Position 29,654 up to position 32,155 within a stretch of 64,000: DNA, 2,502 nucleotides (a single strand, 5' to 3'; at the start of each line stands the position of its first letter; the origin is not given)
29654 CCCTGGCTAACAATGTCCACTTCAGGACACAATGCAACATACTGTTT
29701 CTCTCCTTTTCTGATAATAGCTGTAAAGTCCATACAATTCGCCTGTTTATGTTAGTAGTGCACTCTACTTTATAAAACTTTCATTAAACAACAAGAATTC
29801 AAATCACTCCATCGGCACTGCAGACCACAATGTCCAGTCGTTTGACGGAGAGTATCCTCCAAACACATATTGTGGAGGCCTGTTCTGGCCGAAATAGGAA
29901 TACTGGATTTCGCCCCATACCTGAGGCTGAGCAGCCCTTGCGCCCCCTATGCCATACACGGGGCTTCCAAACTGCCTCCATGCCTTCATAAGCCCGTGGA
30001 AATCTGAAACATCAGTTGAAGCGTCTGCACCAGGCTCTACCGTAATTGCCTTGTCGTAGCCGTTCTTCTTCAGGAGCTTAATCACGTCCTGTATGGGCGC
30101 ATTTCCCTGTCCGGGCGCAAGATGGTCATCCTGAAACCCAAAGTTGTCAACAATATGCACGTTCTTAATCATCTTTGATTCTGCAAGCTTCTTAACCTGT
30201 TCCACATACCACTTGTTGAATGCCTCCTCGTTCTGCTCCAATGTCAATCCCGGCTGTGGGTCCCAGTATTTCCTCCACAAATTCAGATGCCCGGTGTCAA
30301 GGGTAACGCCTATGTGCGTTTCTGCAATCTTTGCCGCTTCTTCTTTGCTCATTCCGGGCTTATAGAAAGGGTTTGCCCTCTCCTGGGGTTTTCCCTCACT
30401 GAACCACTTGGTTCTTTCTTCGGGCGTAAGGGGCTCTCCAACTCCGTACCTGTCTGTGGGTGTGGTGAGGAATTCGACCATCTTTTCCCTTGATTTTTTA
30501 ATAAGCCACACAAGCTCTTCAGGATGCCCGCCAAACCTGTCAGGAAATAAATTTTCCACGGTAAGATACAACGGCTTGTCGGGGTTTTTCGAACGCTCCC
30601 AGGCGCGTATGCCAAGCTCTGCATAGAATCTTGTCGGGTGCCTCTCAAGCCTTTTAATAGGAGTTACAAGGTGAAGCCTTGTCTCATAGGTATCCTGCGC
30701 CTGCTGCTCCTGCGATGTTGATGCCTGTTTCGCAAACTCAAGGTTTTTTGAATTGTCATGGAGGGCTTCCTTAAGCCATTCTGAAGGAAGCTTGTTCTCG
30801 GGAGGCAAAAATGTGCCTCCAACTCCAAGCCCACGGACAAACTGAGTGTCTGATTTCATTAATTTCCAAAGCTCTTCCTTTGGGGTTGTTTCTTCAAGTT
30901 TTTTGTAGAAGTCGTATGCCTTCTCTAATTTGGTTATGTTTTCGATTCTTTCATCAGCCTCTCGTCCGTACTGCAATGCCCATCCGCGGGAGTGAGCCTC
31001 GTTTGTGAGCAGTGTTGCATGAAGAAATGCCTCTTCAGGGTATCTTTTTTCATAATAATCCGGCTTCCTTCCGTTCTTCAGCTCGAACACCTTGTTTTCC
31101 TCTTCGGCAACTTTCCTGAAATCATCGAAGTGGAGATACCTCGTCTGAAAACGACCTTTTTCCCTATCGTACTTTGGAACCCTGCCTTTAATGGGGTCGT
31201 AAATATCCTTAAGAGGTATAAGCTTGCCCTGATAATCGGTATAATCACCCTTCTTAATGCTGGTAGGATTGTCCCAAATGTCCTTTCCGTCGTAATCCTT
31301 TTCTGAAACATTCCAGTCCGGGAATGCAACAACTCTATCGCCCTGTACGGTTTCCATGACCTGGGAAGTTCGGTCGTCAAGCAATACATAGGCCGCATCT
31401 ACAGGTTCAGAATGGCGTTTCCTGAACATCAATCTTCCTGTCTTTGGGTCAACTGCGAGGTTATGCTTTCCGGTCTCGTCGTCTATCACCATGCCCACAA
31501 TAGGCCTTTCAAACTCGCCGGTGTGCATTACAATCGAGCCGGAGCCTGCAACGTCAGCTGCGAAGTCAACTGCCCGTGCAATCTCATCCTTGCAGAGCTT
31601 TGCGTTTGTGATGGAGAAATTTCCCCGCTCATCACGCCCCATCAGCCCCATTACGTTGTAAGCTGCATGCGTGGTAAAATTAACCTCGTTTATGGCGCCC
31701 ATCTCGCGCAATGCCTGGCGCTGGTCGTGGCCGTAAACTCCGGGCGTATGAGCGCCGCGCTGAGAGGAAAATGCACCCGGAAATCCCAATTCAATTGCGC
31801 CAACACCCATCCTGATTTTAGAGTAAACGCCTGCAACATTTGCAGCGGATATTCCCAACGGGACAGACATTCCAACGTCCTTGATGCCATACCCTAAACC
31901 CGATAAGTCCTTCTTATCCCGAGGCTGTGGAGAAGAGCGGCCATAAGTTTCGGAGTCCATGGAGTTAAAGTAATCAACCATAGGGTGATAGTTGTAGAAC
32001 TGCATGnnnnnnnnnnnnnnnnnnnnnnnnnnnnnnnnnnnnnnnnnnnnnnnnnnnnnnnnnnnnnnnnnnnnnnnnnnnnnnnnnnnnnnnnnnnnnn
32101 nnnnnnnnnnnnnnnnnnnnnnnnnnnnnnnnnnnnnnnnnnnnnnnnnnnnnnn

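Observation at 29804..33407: Tightly coupled pair: a xylose-isomerase-like TIM barrel split by a ~315-aa insertion, and a 466-aa helical protein of unknown family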

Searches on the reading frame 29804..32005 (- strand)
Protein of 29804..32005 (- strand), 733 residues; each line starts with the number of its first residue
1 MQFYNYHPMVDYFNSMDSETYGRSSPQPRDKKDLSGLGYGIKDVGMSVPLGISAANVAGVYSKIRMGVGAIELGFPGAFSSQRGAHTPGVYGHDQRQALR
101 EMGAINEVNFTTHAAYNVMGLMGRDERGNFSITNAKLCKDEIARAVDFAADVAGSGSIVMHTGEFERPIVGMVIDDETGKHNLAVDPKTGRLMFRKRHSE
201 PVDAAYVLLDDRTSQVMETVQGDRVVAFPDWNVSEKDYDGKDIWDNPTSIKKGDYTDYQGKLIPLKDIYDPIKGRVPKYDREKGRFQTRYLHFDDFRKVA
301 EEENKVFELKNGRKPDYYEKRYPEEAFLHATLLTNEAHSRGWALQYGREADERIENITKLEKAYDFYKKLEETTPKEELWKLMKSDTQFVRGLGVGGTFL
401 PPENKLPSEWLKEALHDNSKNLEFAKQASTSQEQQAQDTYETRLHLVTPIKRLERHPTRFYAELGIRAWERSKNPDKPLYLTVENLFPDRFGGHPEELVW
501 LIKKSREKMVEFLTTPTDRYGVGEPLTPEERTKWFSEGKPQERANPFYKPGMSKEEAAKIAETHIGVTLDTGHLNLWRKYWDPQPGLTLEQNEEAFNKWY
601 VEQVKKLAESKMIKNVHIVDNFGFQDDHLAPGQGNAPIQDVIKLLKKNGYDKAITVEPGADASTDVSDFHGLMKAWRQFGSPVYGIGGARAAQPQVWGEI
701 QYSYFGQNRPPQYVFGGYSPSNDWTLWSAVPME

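Call 3: search_protein_families(library=pfam, proteins=[window:29804-32005:-], max_evalue=1)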
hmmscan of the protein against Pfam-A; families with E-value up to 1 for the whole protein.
window:29804-32005:- (733 aa): 1 family
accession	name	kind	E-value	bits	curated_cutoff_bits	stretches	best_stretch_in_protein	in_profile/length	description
PF01261.30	AP_endonuc_2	-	1.5e-15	58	31.1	1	546-659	130-230/249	Xylose isomerase-like TIM barrel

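Call 4: search_protein_families(library=ncbifam, proteins=[window:29804-32005:-], max_evalue=1)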
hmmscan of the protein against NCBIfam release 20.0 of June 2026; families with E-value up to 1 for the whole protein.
window:29804-32005:- (733 aa): 3 families
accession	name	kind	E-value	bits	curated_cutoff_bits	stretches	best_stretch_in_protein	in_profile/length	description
NF007360.0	PRK09856.1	equivalog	3.1e-06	26.9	305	1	612-657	202-247/276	fructoselysine 3-epimerase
TIGR03234.1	OH-pyruv-isom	equivalog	0.052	12.9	353.45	1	611-657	197-239/254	hydroxypyruvate isomerase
NF041099.2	keto_glucon_epim_IolO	equivalog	0.17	11.2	300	1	611-657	204-245/269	5-keto-L-gluconate epimerase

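Call 5: search_solved_structures(query=window:29804-32005:-, max_evalue=1, show_alignments=2)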
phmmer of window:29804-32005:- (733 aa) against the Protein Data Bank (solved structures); distinct sequences matched with E-value up to 1: 7.
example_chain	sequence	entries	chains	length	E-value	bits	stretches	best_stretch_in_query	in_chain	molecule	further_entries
3wqo_A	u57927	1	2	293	0.00012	23.7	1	612-657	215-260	Uncharacterized protein MJ1311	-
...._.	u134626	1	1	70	0.12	13.8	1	573-609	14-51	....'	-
3hra_A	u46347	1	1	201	0.18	13.2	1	596-662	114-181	Ankyrin repeat family protein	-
4pgl_A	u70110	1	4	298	0.48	11.8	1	625-667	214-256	D-tagatose 3-epimerase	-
2ou4_A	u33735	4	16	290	0.95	10.8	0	627-672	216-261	D-tagatose 3-epimerase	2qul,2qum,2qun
4q7i_A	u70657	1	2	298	0.96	10.8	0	625-667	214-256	D-tagatose 3-epimerase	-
4xsl_A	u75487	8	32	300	0.99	10.8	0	627-672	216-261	D-tagatose 3-epimerase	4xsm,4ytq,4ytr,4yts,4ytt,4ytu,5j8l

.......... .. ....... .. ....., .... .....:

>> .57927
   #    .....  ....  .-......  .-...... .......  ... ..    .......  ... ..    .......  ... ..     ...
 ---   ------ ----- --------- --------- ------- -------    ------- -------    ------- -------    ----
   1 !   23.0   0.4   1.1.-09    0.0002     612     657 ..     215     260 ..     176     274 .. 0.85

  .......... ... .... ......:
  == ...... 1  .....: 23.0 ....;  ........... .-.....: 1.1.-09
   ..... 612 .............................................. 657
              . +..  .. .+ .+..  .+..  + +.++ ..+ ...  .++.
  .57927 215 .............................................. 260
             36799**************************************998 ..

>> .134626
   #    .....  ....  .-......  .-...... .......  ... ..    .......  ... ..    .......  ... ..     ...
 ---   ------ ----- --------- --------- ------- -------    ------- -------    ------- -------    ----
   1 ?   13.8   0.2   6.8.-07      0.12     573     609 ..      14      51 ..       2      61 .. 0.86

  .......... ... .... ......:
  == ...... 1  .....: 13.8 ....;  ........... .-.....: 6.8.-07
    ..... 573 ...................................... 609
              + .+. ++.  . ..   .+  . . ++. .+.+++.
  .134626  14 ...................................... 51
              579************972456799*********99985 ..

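Call 10: find_homologous_proteins(query=window:29804-32005:-)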
Query window:29804-32005:- (733 aa): 394 proteins with E <= 0.001 among 8000 candidates; the best 120 are listed.
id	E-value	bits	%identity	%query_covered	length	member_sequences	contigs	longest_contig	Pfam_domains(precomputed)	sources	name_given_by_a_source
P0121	0.0e+0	1724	100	100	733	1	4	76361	PF01261.31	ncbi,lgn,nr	ncbi:sugar phosphate isomerase/epimerase [Candidatus Woesearchaeota archaeon]|nr:sugar phosphate iso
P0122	0.0e+0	1310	77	100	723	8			PF01261.31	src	-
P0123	0.0e+0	1236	71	100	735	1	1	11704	PF01261.31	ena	-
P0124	5.8e-284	962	58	100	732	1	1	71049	PF01261.31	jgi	jgi:hypothetical protein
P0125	8.5e-280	948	68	83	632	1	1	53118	-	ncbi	ncbi:hypothetical protein ACFLZX_01145 [Nanoarchaeota archaeon]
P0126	2.9e-278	943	57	100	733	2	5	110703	PF01261.31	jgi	-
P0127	4.0e-277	940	57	100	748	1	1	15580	PF01261.31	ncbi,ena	-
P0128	1.6e-276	938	58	100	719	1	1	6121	PF01261.31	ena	-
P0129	2.5e-276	937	58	100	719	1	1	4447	PF01261.31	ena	-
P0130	2.9e-276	937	58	100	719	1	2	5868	PF01261.31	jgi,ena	-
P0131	3.6e-276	936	58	100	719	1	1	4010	PF01261.31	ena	-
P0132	4.4e-276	936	58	100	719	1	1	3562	PF01261.31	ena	-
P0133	7.8e-276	935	58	100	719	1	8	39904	PF01261.31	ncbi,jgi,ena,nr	ncbi:sugar phosphate isomerase/epimerase [Candidatus Woesearchaeota archaeon]|nr:sugar phosphate iso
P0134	8.8e-276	935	58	100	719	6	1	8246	PF01261.31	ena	-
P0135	1.0e-275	935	58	100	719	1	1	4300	PF01261.31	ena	-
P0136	1.3e-275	935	57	100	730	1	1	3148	PF01261.31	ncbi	-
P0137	1.3e-275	935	57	100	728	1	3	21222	PF01261.31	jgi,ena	-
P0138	1.4e-275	934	56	100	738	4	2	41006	PF01261.31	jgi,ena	-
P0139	1.8e-275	934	58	100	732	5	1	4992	PF01261.31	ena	-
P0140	1.8e-275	934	58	100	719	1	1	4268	PF01261.31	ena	-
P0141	2.9e-275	933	58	100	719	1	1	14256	PF01261.31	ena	-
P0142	5.3e-275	933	58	100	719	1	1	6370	PF01261.31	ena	-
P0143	2.1e-274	931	57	100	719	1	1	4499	PF01261.31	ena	-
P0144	2.5e-274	930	57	100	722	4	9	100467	PF01261.31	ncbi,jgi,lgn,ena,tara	tara:strand:- start:7948 stop:10116 length:2169 start_codon:yes stop_codon:yes gene_type:complete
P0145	3.3e-274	930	58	100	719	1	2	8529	PF01261.31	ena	-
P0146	3.4e-274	930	56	100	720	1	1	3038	PF01261.31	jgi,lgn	-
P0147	5.4e-274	929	56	100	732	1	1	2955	PF01261.31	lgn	-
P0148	1.3e-273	928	56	100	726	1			PF01261.31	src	-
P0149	1.9e-273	927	57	100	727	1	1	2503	PF01261.31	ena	-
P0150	4.0e-273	926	57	100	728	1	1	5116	PF01261.31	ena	-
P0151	8.7e-273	925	58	100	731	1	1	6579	PF01261.31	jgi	jgi:hypothetical protein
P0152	9.4e-273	925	56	100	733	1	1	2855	PF01261.31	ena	-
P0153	1.7e-272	924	57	100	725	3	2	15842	PF01261.31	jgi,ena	jgi:hypothetical protein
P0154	5.8e-272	923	57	100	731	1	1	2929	PF01261.31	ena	-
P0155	7.0e-272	922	57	100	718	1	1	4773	PF01261.31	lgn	-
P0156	1.4e-271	921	57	100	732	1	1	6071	PF01261.31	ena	-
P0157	1.5e-271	921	57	100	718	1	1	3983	PF01261.31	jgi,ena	-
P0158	1.9e-271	921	55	100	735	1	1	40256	PF01261.31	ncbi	-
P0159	3.3e-271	920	56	100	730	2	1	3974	PF01261.31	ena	-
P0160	4.4e-271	920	55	100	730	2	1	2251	PF01261.31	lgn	-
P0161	6.1e-271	919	57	100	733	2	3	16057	PF01261.31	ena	-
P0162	6.6e-271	919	56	100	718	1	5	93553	PF01261.31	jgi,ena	-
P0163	8.1e-271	919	55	100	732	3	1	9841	PF01261.31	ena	-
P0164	1.3e-270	918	57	100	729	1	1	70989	PF01261.31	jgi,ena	-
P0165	1.9e-270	918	57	100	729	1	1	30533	PF01261.31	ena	-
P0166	3.4e-270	917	57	100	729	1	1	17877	PF01261.31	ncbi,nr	ncbi:sugar phosphate isomerase/epimerase [Candidatus Woesearchaeota archaeon]|nr:sugar phosphate iso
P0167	4.3e-270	916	56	100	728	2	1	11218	PF01261.31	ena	-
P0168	5.5e-270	916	56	100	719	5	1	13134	PF01261.31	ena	-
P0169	9.1e-270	915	56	100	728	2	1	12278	PF01261.31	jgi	jgi:hypothetical protein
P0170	9.2e-270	915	57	100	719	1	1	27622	PF01261.31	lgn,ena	-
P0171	1.0e-269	915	56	100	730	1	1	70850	PF01261.31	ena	-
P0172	1.2e-269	915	55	100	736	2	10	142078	PF01261.31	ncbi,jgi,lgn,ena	jgi:hypothetical protein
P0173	1.6e-269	914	56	100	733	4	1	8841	PF01261.31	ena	-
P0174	1.9e-269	914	56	100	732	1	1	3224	PF01261.31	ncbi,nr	ncbi:MAG: sugar phosphate isomerase/epimerase [Nanoarchaeota archaeon]|nr:sugar phosphate isomerase/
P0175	3.2e-269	913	55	100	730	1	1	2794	PF01261.31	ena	-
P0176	3.5e-269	913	56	100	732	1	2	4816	PF01261.31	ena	-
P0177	4.0e-269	913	56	100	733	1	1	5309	PF01261.31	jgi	jgi:hypothetical protein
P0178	8.4e-269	912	56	100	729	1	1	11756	PF01261.31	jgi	-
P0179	8.6e-269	912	55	100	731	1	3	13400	PF01261.31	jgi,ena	-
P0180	9.1e-269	912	55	100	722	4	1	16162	PF01261.31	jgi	-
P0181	9.8e-269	912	55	100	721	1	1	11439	PF01261.31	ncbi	-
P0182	1.2e-268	912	55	100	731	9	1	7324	PF01261.31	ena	-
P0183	2.5e-268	911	56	100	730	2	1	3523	PF01261.31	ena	-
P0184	2.9e-268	910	56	100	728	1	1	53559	PF01261.31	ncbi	-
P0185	5.6e-268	909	56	100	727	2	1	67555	PF01261.31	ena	-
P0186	8.7e-268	909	55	100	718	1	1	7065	PF01261.31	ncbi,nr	ncbi:sugar phosphate isomerase/epimerase [Candidatus Woesearchaeota archaeon]|nr:sugar phosphate iso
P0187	9.4e-268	909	56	100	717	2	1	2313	PF01261.31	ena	-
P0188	1.5e-267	908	55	100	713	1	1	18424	PF01261.31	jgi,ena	-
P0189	6.8e-267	906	55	100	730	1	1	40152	PF01261.31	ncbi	-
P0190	7.0e-267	906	54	100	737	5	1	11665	PF01261.31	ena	-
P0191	8.8e-267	905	56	100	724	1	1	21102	PF01261.31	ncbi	-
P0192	1.2e-266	905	56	100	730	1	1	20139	PF01261.31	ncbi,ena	-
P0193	1.3e-266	905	56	100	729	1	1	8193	PF01261.31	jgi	-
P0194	1.8e-266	904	57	100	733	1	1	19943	PF01261.31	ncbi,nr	ncbi:sugar phosphate isomerase/epimerase [Candidatus Woesearchaeota archaeon]|nr:sugar phosphate iso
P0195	3.0e-266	904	55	100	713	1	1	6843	PF01261.31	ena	-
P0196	3.6e-266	903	55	100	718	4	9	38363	PF01261.31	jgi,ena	-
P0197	7.9e-266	902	54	100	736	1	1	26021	PF01261.31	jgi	-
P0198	8.4e-266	902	54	100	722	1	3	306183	PF01261.31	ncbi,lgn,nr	ncbi:sugar phosphate isomerase/epimerase [Candidatus Woesearchaeota archaeon]|nr:sugar phosphate iso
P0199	1.4e-265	901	56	100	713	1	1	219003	PF01261.31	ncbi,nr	ncbi:sugar phosphate isomerase/epimerase [Candidatus Woesearchaeota archaeon]|nr:sugar phosphate iso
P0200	2.1e-265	901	56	100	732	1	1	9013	PF01261.31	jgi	-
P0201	2.4e-265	901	55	100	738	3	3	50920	PF01261.31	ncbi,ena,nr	ncbi:sugar phosphate isomerase/epimerase [Candidatus Woesearchaeota archaeon]|nr:sugar phosphate iso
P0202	2.8e-265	900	56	100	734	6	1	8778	PF01261.31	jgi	jgi:hypothetical protein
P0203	3.1e-265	900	55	100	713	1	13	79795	PF01261.31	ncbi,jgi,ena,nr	ncbi:sugar phosphate isomerase/epimerase [Candidatus Woesearchaeota archaeon]|nr:sugar phosphate iso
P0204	4.3e-265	900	55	100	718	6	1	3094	PF01261.31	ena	-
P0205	4.8e-265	900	55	100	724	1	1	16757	PF01261.31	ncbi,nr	ncbi:sugar phosphate isomerase/epimerase [Candidatus Woesearchaeota archaeon]|nr:sugar phosphate iso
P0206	5.0e-265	900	55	100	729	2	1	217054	PF01261.31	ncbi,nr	ncbi:sugar phosphate isomerase/epimerase [Candidatus Woesearchaeota archaeon]|nr:sugar phosphate iso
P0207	6.1e-265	899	55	100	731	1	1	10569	PF01261.31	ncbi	-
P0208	7.2e-265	899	55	100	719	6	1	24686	PF01261.31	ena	-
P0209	8.9e-265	899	56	100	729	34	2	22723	PF01261.31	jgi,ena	-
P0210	1.1e-264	898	54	100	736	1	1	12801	PF01261.31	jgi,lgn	-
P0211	1.4e-264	898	55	100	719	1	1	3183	PF01261.31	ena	-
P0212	1.8e-264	898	55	100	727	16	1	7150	PF01261.31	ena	-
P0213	1.9e-264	898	55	100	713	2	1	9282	PF01261.31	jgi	-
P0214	2.6e-264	897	55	100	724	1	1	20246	PF01261.31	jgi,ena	-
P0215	3.5e-264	897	56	100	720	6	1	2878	PF01261.31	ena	-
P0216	4.4e-264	896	55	100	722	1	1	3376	PF01261.31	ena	-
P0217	1.2e-263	895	55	100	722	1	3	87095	PF01261.31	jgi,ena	-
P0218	1.6e-263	895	54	100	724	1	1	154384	PF01261.31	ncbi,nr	ncbi:hypothetical protein HYX02_05475 [Candidatus Woesearchaeota archaeon]|nr:hypothetical protein [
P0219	2.0e-263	894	54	100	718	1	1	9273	PF01261.31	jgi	-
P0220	2.0e-263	894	56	100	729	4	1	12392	PF01261.31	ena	-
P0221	2.2e-263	894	54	100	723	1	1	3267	PF01261.31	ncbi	-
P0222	2.4e-263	894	55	100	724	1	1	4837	PF01261.31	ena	-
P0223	3.8e-263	893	54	100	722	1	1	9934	PF01261.31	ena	-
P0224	4.2e-263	893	55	100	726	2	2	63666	PF01261.31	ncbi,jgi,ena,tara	jgi:hypothetical protein|tara:strand:+ start:4590 stop:6770 length:2181 start_codon:yes stop_codon:y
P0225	4.3e-263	893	54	100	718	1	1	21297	PF01261.31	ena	-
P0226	5.7e-263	893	54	100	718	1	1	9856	PF01261.31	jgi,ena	-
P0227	6.3e-263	893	55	100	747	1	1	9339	PF01261.31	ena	-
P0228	7.9e-263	892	54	100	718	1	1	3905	PF01261.31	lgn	-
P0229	9.2e-263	892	56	100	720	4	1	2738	PF01261.31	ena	-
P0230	3.0e-262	890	54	100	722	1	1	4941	PF01261.31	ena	-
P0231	7.0e-262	889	53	100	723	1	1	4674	PF01261.31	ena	-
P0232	1.8e-261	888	54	100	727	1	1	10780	PF01261.31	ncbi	-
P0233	2.0e-261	888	54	100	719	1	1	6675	PF01261.31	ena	-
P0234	2.5e-261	887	55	100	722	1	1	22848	PF01261.31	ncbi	-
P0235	2.8e-261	887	55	100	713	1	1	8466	PF01261.31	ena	-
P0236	3.3e-261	887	56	99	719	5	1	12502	PF01261.31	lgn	-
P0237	5.4e-261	886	56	100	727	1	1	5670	PF01261.31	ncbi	ncbi:MAG: TIM barrel protein [Candidatus Woesearchaeota archaeon]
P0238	5.8e-261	886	54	100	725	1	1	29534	PF01261.31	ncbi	-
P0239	6.4e-261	886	54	100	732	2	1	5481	PF01261.31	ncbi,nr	ncbi:MAG: sugar phosphate isomerase/epimerase [Nanoarchaeota archaeon]|nr:sugar phosphate isomerase/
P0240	1.1e-260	885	54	100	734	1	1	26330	PF01261.31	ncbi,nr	ncbi:sugar phosphate isomerase/epimerase [Candidatus Woesearchaeota archaeon]|nr:sugar phosphate iso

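Call 25: predict_structure(alignment_id=A2)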
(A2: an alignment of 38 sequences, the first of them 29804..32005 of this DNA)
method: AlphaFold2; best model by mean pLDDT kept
length: 733 residues; sequences in the alignment: 38
mean_pLDDT: 73.8   pTM: 0.75
mean pLDDT of the five models: 73.8, 71.1, 68.8, 68.2, 67.9
residues with pLDDT >= 90: 198; 70-90: 296; 50-70: 115; < 50: 124
segments of 3 or more residues with pLDDT < 50: 1-31, 80-89, 395-399, 623-633, 658-667, 680-733
pLDDT, mean of each block of 10 residues (from residue 1): 27 30 34 54 60 57 64 62 42 69 73 69 86 86 83 80 87 80 87 86 84 80 86 95 94 93 92 92 90 90 90 85 90 93 87 84 85 76 67 53 70 85 87 93 90 89 94 86 89 93 95 86 65 62 84 95 93 85 89 91 92 79 44 63 85 59 44 54 32 28 27 26 27 25
secondary structure, 60 per line:
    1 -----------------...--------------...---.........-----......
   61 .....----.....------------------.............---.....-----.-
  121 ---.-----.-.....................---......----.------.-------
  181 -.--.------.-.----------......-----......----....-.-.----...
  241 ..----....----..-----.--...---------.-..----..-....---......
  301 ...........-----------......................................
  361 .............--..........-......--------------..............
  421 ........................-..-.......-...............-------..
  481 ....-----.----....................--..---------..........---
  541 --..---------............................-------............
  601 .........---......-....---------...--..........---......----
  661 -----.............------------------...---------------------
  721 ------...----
elements in order (helices of 4 or more, strands of 3 or more residues): E44-49 H55-65 E70-74 H93-105 E109-113 H132-152 E156-161 E205-210 E216-221 E226-229 E238-242 E247-250 E288-291 H295-311 H323-373 H376-385 H387-392 H407-444 H449-455 H457-471 E479-484 H495-514 H528-537 H554-564 E565-570 H571-580 H589-609 E613-618 H620-623 H638-647 E654-656 H666-678
